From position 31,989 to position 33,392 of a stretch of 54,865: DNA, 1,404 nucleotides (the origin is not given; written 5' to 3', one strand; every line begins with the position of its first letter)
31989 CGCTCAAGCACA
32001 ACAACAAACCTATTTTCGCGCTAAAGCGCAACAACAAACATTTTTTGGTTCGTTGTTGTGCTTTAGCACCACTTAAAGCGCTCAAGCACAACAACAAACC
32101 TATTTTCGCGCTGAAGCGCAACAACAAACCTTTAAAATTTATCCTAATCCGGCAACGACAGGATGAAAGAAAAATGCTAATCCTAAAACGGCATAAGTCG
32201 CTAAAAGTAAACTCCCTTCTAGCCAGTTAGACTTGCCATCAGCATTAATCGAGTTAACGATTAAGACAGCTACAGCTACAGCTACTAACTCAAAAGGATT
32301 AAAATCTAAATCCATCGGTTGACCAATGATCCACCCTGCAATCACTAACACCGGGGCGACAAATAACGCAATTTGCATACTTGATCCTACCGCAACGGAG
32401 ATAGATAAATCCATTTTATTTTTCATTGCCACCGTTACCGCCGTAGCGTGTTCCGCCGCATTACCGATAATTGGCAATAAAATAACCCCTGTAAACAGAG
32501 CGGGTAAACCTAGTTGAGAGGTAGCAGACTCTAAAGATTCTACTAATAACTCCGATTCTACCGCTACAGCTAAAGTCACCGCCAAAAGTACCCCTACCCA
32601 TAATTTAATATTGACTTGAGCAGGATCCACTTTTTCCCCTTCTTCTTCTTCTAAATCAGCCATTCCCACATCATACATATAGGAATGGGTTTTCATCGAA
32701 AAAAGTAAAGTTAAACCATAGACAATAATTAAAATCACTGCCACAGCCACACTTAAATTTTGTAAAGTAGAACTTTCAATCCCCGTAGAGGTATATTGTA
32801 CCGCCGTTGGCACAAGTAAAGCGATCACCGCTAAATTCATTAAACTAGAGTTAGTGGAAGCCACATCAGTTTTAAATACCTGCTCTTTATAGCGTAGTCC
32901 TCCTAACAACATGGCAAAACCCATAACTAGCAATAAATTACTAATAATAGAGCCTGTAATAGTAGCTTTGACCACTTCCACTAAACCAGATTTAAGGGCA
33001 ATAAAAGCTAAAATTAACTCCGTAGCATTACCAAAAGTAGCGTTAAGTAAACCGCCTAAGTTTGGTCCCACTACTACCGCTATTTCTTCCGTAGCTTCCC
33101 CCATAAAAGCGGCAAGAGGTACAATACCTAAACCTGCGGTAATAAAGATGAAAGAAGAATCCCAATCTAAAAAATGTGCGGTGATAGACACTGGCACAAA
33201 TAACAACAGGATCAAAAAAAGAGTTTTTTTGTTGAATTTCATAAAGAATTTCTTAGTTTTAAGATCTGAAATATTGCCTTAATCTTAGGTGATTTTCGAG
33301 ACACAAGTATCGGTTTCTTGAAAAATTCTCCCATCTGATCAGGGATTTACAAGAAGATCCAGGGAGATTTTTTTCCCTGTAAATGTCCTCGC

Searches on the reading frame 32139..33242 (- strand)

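Call 46: search_protein_families(library=pfam, proteins=[window:32139-33242:-], max_evalue=0.00001)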
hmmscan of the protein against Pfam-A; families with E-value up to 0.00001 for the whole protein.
window:32139-33242:- (367 aa): 1 family
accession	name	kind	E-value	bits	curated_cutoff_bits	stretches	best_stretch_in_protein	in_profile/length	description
PF01699.29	Na_Ca_ex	-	2.1e-42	145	24.9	2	216-357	3-149/151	Sodium/calcium exchanger protein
